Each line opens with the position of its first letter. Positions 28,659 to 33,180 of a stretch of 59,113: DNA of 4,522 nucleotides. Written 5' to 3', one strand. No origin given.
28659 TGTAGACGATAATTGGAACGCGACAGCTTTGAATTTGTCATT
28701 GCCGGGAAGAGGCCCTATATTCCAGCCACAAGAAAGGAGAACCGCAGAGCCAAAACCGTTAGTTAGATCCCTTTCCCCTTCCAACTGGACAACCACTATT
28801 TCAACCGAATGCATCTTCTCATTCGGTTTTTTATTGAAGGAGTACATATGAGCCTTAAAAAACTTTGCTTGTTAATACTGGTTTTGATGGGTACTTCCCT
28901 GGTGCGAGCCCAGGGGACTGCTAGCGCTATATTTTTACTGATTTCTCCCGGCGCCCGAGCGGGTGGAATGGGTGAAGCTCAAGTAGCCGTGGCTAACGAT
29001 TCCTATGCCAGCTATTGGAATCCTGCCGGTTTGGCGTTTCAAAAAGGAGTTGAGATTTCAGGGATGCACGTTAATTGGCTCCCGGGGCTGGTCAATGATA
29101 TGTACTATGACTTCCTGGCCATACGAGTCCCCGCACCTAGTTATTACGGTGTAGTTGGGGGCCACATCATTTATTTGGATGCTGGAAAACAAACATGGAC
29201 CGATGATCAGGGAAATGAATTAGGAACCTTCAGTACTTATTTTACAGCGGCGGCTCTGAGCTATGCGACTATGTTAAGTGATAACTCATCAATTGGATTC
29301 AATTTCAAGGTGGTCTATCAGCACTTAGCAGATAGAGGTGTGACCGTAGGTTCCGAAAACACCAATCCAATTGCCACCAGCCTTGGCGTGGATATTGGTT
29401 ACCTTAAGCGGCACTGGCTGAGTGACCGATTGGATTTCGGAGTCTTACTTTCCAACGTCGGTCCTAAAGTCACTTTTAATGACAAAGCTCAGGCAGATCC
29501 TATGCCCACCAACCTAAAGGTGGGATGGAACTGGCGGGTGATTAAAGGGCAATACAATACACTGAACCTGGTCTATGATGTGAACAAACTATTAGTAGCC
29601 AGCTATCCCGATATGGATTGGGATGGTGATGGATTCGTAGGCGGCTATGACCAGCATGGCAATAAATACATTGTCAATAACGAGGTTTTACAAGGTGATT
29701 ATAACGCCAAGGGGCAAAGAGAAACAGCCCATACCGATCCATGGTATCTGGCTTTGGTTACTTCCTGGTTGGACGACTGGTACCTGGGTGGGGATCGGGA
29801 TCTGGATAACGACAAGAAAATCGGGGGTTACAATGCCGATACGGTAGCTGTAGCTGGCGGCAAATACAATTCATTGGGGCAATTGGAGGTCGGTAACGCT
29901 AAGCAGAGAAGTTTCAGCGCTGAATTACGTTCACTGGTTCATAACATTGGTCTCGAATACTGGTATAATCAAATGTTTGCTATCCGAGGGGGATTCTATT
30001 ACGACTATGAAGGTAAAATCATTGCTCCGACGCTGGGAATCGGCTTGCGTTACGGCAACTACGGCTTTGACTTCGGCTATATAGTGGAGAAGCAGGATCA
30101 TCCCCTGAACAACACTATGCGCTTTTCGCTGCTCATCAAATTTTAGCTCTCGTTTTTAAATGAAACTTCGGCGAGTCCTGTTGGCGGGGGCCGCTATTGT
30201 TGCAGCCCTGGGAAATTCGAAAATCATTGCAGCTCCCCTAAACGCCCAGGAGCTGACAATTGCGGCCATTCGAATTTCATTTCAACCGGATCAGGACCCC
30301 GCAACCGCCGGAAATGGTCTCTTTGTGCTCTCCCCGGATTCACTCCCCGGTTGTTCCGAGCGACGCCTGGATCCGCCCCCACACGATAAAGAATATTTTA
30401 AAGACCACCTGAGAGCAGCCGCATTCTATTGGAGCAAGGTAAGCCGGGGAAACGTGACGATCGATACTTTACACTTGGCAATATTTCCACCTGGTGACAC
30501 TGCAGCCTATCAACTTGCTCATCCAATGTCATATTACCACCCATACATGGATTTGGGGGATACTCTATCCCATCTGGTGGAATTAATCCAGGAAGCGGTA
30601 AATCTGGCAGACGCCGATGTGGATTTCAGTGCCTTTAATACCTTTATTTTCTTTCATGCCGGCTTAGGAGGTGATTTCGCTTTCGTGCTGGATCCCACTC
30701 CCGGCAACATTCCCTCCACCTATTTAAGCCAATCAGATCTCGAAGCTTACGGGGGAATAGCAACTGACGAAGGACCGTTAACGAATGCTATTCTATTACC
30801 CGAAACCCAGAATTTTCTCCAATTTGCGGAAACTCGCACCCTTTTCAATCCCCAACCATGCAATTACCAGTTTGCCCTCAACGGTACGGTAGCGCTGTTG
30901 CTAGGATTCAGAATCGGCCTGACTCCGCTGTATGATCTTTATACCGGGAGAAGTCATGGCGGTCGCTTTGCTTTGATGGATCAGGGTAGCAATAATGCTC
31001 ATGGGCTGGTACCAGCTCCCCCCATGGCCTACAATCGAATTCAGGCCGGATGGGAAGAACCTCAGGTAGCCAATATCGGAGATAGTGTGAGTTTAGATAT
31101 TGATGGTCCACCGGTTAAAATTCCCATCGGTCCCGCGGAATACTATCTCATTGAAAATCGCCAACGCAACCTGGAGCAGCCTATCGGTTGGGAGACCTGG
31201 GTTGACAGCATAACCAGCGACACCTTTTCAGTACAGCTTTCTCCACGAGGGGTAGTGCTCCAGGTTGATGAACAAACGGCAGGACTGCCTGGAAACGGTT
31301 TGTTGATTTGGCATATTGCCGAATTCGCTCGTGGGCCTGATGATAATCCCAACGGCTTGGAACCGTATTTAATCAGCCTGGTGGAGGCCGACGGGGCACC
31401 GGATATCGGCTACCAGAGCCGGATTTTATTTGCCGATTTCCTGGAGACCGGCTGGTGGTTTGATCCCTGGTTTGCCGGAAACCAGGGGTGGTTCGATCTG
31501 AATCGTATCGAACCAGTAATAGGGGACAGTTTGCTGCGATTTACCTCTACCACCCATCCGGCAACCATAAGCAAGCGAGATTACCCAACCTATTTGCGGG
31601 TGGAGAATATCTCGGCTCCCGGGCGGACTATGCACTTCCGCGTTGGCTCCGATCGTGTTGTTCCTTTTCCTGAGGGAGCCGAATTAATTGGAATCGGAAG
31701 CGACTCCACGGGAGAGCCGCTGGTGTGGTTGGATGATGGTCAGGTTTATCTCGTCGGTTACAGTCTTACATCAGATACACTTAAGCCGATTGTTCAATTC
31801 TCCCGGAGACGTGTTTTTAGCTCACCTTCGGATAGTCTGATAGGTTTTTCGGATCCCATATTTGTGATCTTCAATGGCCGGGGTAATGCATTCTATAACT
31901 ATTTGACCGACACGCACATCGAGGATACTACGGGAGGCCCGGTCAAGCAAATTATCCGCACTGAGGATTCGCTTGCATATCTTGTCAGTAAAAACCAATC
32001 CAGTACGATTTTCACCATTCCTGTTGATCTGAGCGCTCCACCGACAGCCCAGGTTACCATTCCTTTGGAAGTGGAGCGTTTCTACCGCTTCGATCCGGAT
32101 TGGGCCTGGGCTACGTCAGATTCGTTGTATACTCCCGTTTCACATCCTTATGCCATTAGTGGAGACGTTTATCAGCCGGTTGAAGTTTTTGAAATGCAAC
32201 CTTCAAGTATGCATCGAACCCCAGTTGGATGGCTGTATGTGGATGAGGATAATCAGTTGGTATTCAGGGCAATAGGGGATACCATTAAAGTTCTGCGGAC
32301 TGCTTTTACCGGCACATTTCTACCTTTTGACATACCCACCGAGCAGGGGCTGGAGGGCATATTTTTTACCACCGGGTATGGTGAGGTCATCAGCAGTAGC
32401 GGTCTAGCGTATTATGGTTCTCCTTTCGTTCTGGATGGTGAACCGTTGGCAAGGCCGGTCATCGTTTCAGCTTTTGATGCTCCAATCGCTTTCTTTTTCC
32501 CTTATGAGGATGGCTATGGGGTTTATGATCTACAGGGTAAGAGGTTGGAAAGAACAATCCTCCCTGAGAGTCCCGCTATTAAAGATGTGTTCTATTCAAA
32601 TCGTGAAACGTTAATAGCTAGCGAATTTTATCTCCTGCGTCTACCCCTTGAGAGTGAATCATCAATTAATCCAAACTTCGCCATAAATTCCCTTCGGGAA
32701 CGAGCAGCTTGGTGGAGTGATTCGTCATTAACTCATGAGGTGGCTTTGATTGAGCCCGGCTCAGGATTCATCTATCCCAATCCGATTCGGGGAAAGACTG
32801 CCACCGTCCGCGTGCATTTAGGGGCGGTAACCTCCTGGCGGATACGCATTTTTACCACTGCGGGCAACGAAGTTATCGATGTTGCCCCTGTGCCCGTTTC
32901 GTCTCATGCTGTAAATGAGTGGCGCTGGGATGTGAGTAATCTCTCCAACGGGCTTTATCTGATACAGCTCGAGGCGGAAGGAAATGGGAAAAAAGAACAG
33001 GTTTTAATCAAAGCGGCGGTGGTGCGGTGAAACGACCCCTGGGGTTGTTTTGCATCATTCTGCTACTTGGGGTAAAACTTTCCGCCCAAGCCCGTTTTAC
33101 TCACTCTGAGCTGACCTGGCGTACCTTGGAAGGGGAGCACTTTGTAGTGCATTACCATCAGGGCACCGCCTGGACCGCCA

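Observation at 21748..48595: Exported proteins are saturated with D-[S/T] sequons: signature of a Bacteroidota-like general O-glycosylation system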

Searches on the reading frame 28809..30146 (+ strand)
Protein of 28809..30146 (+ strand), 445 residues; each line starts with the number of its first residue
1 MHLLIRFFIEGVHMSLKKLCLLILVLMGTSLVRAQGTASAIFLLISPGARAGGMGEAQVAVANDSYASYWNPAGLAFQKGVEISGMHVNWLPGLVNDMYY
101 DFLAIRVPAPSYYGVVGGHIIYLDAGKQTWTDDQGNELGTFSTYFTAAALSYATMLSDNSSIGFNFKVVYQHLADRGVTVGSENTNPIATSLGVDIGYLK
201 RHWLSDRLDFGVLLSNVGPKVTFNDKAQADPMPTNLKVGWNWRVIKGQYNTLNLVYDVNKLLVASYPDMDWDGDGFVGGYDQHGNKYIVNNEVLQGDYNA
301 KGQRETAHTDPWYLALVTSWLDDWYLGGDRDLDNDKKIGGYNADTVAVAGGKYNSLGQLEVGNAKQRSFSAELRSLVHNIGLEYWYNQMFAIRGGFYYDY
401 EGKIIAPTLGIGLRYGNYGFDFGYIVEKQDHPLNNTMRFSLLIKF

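Call 4: search_protein_families(library=pfam, proteins=[window:28809-30146:+], max_evalue=0.01)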
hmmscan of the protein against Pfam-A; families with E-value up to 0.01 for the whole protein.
window:28809-30146:+ (445 aa): 1 family
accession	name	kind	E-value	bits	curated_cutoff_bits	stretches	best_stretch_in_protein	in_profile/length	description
PF19572.5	PorV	-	3.5e-24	86.1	27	1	37-265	10-240/243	Type IX secretion system protein PorV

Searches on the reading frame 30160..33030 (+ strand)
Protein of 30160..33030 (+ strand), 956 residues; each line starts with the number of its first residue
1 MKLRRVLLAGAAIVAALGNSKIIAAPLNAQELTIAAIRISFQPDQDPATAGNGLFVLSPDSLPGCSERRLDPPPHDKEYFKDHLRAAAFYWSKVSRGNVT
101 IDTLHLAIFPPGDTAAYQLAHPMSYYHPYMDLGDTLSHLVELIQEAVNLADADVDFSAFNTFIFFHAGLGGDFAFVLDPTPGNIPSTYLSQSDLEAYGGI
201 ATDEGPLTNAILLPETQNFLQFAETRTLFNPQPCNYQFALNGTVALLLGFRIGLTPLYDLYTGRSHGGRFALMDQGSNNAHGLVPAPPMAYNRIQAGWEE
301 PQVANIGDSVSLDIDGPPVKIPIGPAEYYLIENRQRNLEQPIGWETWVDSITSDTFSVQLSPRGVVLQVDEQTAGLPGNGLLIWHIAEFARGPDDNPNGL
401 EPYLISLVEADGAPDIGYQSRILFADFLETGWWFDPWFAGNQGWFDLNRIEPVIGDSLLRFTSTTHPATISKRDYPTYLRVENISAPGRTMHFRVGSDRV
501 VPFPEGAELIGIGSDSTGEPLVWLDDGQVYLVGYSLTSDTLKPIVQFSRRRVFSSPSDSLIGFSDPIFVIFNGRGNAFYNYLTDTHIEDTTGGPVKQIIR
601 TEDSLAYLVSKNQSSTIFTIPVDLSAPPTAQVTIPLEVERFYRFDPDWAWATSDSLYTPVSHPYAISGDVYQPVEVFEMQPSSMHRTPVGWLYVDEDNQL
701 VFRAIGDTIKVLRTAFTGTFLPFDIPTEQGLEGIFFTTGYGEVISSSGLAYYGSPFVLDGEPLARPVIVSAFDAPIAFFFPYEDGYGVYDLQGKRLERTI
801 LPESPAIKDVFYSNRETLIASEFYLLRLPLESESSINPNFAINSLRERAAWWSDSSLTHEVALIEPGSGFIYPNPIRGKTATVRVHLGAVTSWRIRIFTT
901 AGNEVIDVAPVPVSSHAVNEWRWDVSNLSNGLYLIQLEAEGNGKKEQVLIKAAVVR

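Call 4: search_protein_families(library=pfam, proteins=[window:30160-33030:+], max_evalue=0.01)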
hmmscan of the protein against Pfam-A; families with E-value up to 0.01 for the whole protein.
window:30160-33030:+ (956 aa): 1 family
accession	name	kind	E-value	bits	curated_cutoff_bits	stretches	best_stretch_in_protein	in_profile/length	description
PF18962.6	Por_Secre_tail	-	5.9e-07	30.1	27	1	871-947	1-72/75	Secretion system C-terminal sorting domain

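Call 92: search_protein_families(library=ncbifam, proteins=[window:30160-33030:+], max_evalue=0.1)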
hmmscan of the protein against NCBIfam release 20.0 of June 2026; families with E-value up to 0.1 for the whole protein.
window:30160-33030:+ (956 aa): 4 families
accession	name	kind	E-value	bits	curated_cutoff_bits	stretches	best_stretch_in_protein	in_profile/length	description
NF052323.1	T9SSA_dep_M6i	equivalog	5.9e-86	289.4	600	2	28-496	40-544/1043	T9SS-dependent M6-like inactivated metalloprotease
TIGR03296.1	M6dom_TIGR03296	domain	1.3e-10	41.7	110.8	2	252-336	178-270/286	M6 family metalloprotease domain-containing protein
TIGR04183.1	Por_Secre_tail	domain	7.6e-08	32.2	23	1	871-951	1-71/72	T9SS type A sorting domain-containing protein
NF038113.1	T9SSA_dep_M36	equivalog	0.0076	14.4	885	1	869-951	793-869/869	T9SS-dependent M36 family metallopeptidase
